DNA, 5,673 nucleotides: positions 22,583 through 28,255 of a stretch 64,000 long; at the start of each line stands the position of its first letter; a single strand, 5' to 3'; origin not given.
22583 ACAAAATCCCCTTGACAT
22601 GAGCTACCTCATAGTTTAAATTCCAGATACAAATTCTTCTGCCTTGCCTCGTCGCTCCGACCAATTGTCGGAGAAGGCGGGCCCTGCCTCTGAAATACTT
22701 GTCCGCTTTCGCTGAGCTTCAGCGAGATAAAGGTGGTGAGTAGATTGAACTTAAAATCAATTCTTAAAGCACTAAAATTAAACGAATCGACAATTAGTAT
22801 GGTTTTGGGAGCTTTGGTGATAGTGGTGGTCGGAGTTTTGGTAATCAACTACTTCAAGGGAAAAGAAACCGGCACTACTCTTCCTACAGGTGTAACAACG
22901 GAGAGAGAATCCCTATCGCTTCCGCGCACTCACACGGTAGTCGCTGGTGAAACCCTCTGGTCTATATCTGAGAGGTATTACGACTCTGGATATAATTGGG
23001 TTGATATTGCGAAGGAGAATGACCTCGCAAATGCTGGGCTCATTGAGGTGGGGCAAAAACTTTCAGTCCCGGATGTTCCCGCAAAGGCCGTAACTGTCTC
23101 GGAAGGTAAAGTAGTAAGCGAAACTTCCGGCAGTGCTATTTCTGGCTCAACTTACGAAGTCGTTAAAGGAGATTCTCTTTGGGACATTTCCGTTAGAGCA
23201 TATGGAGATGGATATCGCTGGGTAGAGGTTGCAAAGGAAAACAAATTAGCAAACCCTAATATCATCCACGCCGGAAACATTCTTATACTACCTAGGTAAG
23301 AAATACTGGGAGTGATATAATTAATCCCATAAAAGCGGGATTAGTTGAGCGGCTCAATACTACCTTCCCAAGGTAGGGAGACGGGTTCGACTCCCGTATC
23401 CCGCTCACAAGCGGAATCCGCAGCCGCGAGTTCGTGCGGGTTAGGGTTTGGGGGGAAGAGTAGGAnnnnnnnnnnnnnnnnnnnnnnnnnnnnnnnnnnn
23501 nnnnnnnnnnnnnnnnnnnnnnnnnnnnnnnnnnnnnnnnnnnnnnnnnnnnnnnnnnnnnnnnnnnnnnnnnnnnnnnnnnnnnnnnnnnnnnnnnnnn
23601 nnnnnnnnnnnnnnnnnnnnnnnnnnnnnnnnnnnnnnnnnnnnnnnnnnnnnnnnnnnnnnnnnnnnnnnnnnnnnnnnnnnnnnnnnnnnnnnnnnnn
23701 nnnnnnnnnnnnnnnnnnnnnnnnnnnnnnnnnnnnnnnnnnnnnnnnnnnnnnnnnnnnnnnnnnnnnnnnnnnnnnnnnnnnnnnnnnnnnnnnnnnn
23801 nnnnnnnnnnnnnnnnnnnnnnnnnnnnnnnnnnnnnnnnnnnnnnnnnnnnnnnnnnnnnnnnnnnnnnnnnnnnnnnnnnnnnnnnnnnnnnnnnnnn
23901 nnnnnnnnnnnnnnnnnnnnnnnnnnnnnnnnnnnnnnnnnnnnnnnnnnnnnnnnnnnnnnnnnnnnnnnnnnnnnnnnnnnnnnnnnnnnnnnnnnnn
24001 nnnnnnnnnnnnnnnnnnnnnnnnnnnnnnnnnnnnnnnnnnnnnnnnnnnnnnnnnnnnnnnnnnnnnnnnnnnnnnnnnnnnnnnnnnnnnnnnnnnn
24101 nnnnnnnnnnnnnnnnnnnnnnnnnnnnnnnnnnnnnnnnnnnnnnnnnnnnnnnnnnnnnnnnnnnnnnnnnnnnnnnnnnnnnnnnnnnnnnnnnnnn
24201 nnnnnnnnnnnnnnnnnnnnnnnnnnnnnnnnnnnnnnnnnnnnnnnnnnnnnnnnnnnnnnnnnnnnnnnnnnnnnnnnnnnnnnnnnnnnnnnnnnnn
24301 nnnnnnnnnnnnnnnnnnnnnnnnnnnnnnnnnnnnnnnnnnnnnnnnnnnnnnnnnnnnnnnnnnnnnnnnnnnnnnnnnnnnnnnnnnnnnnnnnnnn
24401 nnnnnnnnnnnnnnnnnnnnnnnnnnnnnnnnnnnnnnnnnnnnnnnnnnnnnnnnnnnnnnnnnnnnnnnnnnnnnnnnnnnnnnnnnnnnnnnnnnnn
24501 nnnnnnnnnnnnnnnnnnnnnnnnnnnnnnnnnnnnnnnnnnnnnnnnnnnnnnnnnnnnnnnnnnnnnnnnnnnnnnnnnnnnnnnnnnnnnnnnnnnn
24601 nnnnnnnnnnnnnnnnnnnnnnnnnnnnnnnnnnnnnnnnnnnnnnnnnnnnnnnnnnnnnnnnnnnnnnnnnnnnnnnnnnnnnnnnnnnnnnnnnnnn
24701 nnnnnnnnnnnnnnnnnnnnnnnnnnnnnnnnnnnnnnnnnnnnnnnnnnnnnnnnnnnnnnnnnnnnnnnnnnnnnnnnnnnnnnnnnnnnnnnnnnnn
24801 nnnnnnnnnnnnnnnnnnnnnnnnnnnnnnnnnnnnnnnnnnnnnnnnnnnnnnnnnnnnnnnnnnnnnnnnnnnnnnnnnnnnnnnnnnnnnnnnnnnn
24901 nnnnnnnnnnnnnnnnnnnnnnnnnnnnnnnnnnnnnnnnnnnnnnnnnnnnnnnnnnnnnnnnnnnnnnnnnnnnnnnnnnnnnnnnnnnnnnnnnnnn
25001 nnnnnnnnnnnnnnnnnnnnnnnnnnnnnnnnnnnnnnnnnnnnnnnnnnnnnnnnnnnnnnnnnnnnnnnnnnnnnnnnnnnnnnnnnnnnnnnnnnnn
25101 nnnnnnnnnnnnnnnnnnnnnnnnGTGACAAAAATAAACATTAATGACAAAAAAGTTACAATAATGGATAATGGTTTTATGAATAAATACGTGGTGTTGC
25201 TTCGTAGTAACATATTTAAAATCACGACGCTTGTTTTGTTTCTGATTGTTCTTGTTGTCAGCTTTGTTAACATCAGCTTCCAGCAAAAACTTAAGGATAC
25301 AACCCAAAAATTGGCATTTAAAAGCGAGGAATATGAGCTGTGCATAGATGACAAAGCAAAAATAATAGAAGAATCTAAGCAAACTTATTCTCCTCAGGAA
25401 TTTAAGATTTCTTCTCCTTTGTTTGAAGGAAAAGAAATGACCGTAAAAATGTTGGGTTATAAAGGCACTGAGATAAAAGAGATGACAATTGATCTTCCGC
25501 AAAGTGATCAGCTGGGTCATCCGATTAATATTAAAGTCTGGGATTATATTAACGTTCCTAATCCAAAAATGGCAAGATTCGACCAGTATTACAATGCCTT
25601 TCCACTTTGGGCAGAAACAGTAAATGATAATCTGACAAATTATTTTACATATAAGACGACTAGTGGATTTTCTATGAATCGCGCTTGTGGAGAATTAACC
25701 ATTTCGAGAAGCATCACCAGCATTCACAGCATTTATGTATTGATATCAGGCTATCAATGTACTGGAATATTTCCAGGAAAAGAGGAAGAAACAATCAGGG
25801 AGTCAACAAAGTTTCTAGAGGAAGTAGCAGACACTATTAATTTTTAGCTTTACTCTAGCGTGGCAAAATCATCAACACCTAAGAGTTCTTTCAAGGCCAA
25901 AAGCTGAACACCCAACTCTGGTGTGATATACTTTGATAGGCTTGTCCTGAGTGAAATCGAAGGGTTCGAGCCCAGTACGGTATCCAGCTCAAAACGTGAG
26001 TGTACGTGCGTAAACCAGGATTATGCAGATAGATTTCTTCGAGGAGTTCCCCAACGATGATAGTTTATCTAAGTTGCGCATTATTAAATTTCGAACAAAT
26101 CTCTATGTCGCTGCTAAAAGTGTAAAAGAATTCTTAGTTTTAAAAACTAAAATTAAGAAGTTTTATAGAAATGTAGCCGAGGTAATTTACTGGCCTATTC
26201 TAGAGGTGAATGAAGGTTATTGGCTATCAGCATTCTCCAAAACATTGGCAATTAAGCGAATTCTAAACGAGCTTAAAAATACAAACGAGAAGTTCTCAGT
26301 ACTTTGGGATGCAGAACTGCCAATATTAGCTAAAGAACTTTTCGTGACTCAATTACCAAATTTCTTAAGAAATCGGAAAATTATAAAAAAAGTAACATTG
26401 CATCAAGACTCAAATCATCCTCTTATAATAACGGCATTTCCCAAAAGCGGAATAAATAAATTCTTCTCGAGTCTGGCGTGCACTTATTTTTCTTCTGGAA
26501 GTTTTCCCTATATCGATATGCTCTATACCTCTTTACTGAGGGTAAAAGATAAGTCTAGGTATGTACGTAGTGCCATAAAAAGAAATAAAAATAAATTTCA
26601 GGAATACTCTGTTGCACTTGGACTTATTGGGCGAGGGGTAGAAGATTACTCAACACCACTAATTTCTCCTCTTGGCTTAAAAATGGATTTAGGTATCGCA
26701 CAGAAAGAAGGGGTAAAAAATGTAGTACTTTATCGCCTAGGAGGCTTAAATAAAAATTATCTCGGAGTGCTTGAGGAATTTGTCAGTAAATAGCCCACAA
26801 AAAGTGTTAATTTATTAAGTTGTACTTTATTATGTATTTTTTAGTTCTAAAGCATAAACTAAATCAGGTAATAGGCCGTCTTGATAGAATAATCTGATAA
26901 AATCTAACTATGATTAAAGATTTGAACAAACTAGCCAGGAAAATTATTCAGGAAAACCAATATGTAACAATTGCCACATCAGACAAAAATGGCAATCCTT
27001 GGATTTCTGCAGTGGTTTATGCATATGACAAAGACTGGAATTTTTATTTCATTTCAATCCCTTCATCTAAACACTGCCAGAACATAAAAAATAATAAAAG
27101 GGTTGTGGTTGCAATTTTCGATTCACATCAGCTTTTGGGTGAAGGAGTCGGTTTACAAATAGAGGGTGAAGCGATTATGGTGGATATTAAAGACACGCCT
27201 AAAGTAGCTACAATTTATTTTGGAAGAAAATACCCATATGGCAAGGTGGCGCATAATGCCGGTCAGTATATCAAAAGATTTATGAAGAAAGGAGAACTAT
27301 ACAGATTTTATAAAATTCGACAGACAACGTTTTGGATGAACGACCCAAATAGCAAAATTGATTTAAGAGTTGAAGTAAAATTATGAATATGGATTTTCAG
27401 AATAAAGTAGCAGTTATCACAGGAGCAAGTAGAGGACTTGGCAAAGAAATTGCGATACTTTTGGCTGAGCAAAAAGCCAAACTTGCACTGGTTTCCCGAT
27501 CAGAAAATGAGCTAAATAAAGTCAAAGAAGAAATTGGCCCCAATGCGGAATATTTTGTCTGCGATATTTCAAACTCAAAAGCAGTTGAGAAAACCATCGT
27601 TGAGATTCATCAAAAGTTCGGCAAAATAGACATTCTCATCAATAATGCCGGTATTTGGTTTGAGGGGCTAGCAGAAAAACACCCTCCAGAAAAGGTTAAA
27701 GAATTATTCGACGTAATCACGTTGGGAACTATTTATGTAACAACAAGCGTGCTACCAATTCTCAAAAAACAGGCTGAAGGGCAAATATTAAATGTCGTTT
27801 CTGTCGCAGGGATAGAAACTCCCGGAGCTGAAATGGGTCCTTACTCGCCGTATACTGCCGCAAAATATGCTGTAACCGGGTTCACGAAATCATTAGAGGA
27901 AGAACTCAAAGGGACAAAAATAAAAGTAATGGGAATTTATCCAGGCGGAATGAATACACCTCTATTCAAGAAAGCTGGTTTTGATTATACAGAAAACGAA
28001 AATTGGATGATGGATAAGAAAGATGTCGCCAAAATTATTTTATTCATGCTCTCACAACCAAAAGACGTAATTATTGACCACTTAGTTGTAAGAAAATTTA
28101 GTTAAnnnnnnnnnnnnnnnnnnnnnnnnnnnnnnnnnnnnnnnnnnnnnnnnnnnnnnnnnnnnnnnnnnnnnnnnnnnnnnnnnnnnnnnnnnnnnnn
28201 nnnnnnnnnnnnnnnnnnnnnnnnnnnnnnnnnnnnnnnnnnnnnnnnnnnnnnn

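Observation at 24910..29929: Two copies of a ~210-265 bp structured intergenic element, each immediately upstream of a plus-strand gene, plus scattered sub-fragments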

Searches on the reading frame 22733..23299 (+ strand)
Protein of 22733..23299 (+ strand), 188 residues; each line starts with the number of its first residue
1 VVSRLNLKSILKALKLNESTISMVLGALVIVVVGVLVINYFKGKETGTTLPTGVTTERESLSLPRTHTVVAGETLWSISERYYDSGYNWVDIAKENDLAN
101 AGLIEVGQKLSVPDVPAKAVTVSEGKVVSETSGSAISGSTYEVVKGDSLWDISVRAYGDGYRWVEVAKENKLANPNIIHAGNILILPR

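Call 22: search_protein_families(library=pfam, proteins=[window:22733-23299:+], max_evalue=0.01)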
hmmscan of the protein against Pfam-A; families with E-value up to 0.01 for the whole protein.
window:22733-23299:+ (188 aa): 3 families
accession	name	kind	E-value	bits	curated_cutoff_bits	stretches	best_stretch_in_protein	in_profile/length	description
PF01476.26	LysM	-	1.7e-22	79.5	20.9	2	67-113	1-43/43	LysM domain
PF23457.1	LysM2_NFP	-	1.2e-05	25.7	36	0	140-187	7-54/56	NFP LysM2 domain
PF06136.19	SOK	-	0.0091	16.7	24.3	0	72-98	48-72/89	SOSEKI protein DIX-like domain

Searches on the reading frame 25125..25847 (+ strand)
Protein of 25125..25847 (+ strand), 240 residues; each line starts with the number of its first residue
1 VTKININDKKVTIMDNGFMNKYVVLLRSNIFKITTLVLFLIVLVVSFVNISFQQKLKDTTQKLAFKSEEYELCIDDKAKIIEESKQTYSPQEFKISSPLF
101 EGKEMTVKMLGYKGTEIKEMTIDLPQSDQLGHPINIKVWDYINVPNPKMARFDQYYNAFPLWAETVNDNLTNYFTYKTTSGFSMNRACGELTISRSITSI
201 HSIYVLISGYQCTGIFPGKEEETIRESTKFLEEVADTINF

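Call 22: search_protein_families(library=pfam, proteins=[window:25125-25847:+], max_evalue=0.01)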
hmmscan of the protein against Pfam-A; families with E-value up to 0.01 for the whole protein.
window:25125-25847:+ (240 aa): 0 families

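Call 43: find_homologous_proteins(query=window:25125-25847:+, max_evalue=0.001)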
Query window:25125-25847:+ (240 aa): 8 proteins with E <= 0.001 among 189 candidates.
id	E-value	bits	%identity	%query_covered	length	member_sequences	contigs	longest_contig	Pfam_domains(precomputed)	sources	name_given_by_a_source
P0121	9.9e-147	504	100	95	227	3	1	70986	-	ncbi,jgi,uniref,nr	ncbi:hypothetical protein A2V97_00180 [Candidatus Woesebacteria bacterium RBG_16_42_24]|uniref:Uncha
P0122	1.4e-87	311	61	95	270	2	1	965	-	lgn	-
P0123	1.9e-83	297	59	98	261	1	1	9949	-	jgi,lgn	-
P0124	5.0e-83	296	60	95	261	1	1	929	-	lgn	-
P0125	1.7e-81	291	58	95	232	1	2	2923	-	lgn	-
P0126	6.2e-80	286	59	93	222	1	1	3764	-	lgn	-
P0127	1.1e-79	285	57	94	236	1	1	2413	-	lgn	-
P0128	8.7e-78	279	56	95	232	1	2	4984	-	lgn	-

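Call 44: find_encoding_contigs(protein=P0123, flank=10000, max_places=3)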
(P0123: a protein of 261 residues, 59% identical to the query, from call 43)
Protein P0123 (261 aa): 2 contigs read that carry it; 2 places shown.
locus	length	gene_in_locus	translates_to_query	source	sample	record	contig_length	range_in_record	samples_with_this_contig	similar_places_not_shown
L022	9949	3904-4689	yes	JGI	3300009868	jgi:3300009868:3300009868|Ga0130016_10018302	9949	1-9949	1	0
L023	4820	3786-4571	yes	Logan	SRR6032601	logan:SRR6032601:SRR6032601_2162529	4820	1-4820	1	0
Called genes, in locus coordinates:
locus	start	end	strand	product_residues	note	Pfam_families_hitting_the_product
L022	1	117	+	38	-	?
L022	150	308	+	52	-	-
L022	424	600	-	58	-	-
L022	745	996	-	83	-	-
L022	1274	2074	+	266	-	PF04402:SIMPL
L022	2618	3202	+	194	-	PF18895:T4SS_pilin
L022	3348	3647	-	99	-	-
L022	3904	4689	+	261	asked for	-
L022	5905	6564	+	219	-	PF02545:Maf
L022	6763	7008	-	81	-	-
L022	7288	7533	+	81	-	-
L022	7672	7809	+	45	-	-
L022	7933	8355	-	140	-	PF00334:NDK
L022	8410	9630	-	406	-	PF00675:Peptidase_M16, PF05193:Peptidase_M16_C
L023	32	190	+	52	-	-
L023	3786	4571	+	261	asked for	-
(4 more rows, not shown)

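Call 45: find_encoding_contigs(protein=P0128, flank=10000, max_places=3)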
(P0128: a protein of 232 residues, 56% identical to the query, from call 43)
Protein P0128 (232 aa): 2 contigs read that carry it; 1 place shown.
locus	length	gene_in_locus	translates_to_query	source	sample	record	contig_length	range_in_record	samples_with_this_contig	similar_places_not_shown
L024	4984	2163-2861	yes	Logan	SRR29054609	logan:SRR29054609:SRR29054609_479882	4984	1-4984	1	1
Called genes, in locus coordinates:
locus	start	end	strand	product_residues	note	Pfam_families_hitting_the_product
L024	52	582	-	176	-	PF01965:DJ-1_PfpI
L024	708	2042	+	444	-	PF03065:Glyco_hydro_57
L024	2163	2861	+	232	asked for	-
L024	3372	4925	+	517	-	PF07676:PD40 (faint)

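Call 46: find_encoding_contigs(protein=P0126, flank=10000, max_places=3)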
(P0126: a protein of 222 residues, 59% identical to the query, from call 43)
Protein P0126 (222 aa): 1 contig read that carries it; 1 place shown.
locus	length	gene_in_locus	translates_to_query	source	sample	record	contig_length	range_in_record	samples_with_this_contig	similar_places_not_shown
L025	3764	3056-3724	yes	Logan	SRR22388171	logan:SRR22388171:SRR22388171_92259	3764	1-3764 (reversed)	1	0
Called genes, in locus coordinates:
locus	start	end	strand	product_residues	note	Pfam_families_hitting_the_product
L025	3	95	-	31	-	?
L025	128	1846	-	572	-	-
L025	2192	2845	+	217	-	-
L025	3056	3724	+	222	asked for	-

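Call 59: find_encoding_contigs(protein=P0125, flank=10000, max_places=3)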
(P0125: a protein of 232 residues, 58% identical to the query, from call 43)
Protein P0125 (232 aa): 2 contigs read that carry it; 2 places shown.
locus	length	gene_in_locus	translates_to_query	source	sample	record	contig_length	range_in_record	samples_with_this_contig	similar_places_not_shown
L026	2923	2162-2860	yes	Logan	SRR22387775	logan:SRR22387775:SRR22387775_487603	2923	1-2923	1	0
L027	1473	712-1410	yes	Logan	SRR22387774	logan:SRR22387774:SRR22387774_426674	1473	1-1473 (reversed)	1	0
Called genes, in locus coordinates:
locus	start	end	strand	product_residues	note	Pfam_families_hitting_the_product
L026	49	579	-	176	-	PF01965:DJ-1_PfpI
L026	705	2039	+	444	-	PF03065:Glyco_hydro_57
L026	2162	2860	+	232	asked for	-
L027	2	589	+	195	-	?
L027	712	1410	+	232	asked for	-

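Call 60: find_encoding_contigs(protein=P0127, flank=10000, max_places=3)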
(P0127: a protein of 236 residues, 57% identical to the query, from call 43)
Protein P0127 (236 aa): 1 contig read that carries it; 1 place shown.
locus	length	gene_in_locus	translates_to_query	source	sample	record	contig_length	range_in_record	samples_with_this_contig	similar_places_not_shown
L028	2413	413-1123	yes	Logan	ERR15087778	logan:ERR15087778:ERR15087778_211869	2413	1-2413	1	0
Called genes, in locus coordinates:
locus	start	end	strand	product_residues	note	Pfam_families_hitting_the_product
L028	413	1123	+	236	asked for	-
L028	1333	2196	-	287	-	PF13399:LytR_C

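Call 85: search_protein_families(library=pfam, proteins=[window:25125-25847:+], max_evalue=1)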
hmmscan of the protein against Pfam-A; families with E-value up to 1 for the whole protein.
window:25125-25847:+ (240 aa): 0 families

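Call 86: search_protein_families(library=phrogs, proteins=[window:25125-25847:+], max_evalue=0.01)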
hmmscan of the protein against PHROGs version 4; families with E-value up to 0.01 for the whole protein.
window:25125-25847:+ (240 aa): 0 families

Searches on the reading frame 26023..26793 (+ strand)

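Call 22: search_protein_families(library=pfam, proteins=[window:26023-26793:+], max_evalue=0.01)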
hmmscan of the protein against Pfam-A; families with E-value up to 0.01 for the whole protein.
window:26023-26793:+ (256 aa): 0 families

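Call 85: search_protein_families(library=pfam, proteins=[window:26023-26793:+], max_evalue=1)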
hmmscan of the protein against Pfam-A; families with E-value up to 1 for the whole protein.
window:26023-26793:+ (256 aa): 1 family
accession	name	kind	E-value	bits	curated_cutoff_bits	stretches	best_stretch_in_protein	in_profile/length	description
PF12074.14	Gcn1_N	-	0.033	13.9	26.9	1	39-130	108-196/357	Generalcontrol nonderepressible 1 (Gcn1) N-terminal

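Call 86: search_protein_families(library=phrogs, proteins=[window:26023-26793:+], max_evalue=0.01)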
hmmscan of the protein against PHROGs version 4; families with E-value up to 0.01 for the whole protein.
window:26023-26793:+ (256 aa): 0 families

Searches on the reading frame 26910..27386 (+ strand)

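Call 22: search_protein_families(library=pfam, proteins=[window:26910-27386:+], max_evalue=0.01)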
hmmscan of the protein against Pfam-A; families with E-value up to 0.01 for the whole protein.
window:26910-27386:+ (158 aa): 2 families
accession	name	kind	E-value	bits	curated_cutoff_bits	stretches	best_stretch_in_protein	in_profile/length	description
PF01243.27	PNPOx_N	-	1.8e-12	48.1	28.1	1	7-91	3-76/120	Pyridoxamine 5'-phosphate oxidase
PF13883.13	CREG_beta-barrel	-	0.00024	21.6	27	1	6-74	7-83/167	CREG, beta-barrel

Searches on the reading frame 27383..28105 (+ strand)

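Call 22: search_protein_families(library=pfam, proteins=[window:27383-28105:+], max_evalue=0.01)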
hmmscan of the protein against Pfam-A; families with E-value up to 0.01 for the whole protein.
window:27383-28105:+ (240 aa): 7 families
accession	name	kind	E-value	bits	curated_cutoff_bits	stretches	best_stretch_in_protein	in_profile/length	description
PF00106.31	adh_short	-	4.8e-51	173.5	26.6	1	8-198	1-190/195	short chain dehydrogenase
PF13561.12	adh_short_C2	-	5.9e-35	121.4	27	1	14-227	1-221/236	Enoyl-(Acyl carrier protein) reductase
PF08659.16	KR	-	4.8e-12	46.6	22.6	1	11-123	4-123/180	KR domain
PF01370.27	Epimerase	-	8e-05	22.6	20.9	1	11-177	2-161/240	NAD dependent epimerase/dehydratase family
PF13460.12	NAD_binding_10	-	0.00022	21.6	27.2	1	14-225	1-183/184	NAD(P)H-binding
PF02882.25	THF_DHG_CYH_C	-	0.0027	17.5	27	1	2-73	31-98/160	Tetrahydrofolate dehydrogenase/cyclohydrolase, NAD(P)-binding domain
PF02719.21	Polysacc_synt_2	-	0.0034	17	20.2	1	11-75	2-76/293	Polysaccharide biosynthesis protein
